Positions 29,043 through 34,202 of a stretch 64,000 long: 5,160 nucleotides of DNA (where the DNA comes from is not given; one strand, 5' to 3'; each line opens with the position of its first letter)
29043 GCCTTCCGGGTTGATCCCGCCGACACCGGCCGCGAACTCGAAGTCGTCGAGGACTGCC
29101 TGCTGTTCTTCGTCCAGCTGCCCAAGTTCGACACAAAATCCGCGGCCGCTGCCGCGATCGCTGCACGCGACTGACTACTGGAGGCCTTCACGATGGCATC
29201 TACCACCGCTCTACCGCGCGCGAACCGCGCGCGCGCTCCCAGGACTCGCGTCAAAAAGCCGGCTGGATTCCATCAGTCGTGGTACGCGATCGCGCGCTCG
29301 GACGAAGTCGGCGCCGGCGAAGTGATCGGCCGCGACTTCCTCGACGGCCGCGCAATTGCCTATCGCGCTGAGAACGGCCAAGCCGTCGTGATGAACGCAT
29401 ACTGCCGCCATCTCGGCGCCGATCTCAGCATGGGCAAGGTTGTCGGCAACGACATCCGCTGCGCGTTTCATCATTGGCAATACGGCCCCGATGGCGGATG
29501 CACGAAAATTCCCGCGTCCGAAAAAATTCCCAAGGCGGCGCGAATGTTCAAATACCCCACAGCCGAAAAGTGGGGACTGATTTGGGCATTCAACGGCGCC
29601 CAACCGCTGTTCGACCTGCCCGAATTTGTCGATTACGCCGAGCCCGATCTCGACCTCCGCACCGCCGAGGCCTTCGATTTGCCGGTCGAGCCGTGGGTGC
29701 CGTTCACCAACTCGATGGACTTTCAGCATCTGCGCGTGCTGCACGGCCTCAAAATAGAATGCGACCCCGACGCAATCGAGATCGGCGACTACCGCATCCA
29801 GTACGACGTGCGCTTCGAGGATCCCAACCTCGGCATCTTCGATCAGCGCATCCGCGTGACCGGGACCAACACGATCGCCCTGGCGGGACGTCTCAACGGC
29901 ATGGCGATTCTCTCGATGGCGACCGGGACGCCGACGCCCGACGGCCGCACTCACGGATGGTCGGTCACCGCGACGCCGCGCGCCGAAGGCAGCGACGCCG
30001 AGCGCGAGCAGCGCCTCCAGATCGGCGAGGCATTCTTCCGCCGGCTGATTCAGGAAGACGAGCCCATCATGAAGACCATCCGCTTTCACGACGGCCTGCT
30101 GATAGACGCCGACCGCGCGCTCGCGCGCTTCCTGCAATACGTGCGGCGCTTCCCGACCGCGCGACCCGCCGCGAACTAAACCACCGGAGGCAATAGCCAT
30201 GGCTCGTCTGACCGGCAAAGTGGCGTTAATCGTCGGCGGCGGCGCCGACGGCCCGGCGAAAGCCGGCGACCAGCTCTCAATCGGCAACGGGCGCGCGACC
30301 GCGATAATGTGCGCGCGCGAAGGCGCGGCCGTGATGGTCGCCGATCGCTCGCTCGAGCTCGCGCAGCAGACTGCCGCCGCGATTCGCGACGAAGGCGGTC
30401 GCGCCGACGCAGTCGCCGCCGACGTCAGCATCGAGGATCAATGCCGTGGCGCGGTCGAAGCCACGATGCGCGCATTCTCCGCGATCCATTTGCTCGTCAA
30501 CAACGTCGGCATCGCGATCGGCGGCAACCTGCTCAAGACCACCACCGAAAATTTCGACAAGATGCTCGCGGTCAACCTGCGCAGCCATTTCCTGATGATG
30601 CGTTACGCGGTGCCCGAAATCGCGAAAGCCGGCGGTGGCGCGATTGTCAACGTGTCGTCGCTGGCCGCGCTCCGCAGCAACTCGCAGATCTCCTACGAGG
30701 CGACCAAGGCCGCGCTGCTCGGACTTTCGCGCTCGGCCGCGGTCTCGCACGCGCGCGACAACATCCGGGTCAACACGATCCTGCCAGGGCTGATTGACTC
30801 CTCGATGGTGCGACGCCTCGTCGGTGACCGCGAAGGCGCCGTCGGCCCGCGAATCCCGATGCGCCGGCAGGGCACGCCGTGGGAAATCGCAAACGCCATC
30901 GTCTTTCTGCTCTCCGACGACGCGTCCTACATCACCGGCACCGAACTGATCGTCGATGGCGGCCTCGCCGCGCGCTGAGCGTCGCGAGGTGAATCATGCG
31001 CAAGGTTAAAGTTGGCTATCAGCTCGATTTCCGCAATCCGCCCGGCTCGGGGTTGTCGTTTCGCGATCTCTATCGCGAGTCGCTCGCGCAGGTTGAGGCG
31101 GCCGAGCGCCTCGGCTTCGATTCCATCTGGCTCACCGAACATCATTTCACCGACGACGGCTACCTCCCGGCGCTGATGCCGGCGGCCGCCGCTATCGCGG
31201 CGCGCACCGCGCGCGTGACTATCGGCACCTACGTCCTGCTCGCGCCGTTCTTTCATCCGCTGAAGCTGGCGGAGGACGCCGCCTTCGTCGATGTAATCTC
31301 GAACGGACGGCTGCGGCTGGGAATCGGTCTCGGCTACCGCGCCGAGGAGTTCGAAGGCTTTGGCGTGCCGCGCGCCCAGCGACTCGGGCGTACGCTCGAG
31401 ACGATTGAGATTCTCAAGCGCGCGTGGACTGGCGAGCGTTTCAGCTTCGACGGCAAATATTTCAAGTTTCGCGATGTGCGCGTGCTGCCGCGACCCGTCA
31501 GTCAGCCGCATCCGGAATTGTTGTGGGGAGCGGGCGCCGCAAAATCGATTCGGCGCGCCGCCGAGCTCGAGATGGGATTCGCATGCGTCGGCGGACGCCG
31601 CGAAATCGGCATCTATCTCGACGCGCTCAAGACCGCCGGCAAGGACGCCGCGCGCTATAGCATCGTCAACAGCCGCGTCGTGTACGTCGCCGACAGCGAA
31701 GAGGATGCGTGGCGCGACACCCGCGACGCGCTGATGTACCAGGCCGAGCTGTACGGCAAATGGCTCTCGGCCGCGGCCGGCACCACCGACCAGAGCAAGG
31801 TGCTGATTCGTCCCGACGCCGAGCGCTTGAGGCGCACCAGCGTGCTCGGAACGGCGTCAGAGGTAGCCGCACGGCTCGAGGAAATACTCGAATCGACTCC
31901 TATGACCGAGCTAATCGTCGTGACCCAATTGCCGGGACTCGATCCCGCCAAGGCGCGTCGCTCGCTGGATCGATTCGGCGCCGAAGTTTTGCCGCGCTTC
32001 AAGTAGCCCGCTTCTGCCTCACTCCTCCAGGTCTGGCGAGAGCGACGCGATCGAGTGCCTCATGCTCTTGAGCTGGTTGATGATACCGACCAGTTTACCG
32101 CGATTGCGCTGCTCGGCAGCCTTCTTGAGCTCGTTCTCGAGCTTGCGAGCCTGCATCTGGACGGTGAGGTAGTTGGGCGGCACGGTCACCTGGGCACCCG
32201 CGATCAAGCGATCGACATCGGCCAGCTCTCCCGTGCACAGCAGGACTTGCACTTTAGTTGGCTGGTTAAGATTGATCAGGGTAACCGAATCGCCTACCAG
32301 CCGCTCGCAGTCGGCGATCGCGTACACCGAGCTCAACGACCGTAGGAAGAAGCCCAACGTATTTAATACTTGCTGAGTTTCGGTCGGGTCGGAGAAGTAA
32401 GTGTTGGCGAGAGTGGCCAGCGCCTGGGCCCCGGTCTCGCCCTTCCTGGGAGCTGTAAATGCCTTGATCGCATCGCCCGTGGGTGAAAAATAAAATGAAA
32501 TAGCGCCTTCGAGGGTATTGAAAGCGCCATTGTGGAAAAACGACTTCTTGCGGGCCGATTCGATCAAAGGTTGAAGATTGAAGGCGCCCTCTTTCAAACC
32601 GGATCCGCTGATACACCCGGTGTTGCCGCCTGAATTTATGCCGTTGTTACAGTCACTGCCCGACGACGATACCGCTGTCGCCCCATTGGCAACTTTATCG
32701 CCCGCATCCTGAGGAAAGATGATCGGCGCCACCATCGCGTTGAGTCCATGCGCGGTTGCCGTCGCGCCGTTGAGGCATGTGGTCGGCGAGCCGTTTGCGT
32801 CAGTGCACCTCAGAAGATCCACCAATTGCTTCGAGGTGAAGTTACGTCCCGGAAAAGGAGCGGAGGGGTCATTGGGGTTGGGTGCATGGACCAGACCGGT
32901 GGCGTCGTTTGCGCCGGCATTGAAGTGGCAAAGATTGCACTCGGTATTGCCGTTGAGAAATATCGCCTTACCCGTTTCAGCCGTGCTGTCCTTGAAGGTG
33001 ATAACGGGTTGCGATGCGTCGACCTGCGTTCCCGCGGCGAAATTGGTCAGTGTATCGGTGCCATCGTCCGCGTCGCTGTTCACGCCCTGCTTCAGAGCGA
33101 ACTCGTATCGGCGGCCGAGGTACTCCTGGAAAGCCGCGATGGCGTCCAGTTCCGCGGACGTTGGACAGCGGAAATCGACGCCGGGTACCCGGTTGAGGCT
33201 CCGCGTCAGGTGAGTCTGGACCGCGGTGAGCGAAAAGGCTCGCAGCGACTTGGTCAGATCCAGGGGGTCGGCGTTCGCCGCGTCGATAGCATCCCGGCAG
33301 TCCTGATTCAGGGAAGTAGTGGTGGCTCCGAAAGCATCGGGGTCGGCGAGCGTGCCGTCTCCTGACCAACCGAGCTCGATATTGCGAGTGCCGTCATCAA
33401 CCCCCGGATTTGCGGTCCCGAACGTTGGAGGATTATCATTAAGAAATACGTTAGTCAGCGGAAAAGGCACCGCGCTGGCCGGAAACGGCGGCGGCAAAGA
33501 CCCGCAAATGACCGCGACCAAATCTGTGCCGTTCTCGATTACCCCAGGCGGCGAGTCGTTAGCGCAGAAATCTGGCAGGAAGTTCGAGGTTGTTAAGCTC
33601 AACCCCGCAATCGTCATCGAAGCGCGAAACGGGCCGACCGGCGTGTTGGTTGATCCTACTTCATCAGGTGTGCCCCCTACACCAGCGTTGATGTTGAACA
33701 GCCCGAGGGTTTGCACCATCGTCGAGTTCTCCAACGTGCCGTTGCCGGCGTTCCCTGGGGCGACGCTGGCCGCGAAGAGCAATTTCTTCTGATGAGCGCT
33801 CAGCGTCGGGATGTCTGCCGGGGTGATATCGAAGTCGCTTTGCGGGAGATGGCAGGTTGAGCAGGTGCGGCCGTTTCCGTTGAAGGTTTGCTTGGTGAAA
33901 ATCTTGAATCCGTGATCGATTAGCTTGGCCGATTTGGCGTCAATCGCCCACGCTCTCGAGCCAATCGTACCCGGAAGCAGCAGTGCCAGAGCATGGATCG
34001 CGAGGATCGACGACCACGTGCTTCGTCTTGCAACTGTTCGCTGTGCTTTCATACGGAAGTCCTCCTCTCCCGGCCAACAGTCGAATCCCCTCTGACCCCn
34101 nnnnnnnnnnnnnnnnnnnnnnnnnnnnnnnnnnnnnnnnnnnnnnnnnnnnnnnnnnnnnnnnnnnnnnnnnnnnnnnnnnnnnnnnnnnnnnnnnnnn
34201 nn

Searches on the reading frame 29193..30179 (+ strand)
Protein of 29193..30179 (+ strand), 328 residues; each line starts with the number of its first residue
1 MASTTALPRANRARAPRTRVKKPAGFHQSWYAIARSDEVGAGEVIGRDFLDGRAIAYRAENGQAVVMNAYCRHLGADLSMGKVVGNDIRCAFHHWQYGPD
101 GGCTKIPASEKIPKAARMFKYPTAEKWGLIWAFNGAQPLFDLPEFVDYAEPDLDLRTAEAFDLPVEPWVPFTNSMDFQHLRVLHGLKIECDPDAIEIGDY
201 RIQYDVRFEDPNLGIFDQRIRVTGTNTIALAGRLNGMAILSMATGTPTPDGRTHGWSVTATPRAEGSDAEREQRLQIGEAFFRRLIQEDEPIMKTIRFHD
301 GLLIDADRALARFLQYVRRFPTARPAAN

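Call 46: search_protein_families(library=pfam, proteins=[window:29193-30179:+], max_evalue=0.001)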
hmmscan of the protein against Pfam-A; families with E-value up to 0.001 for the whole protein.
window:29193-30179:+ (328 aa): 1 family
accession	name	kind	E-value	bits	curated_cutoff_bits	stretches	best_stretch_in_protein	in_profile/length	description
PF00355.32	Rieske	-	1.4e-18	67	20.3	1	29-113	1-85/88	Rieske [2Fe-2S] domain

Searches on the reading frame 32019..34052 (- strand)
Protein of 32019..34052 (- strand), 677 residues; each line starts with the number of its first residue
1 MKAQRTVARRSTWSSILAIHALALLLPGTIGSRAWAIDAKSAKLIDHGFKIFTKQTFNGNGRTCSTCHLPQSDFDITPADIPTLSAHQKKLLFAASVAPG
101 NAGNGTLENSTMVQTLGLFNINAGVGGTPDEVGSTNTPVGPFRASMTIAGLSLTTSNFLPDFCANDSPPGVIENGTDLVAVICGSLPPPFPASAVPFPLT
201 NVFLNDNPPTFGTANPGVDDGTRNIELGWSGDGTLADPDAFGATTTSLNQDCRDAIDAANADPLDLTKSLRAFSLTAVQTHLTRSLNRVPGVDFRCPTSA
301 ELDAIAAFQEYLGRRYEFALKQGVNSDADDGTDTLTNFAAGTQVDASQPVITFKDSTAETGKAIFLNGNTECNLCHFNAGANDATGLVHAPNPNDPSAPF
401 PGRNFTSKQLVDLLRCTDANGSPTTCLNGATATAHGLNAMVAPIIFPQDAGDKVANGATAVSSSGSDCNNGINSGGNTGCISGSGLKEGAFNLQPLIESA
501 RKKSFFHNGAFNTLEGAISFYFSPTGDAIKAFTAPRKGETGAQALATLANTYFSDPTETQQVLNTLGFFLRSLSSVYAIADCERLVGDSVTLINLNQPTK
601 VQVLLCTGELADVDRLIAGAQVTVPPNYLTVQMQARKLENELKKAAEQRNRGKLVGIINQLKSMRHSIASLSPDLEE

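Call 5: search_protein_families(library=pfam, proteins=[window:32019-34052:-], max_evalue=1)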
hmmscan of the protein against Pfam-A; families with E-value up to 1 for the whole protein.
window:32019-34052:- (677 aa): 1 family
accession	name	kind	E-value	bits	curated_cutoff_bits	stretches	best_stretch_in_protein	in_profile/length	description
PF03150.19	CCP_MauG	-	0.0084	17.2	25.6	0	48-75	7-35/149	Di-haem cytochrome c peroxidase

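Call 6: search_protein_families(library=ncbifam, proteins=[window:32019-34052:-], max_evalue=1)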
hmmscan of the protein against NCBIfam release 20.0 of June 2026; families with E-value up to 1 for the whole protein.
window:32019-34052:- (677 aa): 3 families
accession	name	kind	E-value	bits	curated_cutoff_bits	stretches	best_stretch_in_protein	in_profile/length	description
TIGR04039.1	MXAN_0977_Heme2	hypoth_equivalog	0.00067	18.8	362.85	0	483-573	237-321/336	MbnH family di-heme enzyme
TIGR03981.2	SAM_quin_mod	hypoth_equivalog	0.0013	17.6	340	1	491-529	328-366/411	His-Xaa-Ser system-associated MauG-like protein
NF041895.1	choice_anch_V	domain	0.16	12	42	1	53-111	17-63/150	choice-of-anchor V domain-containing protein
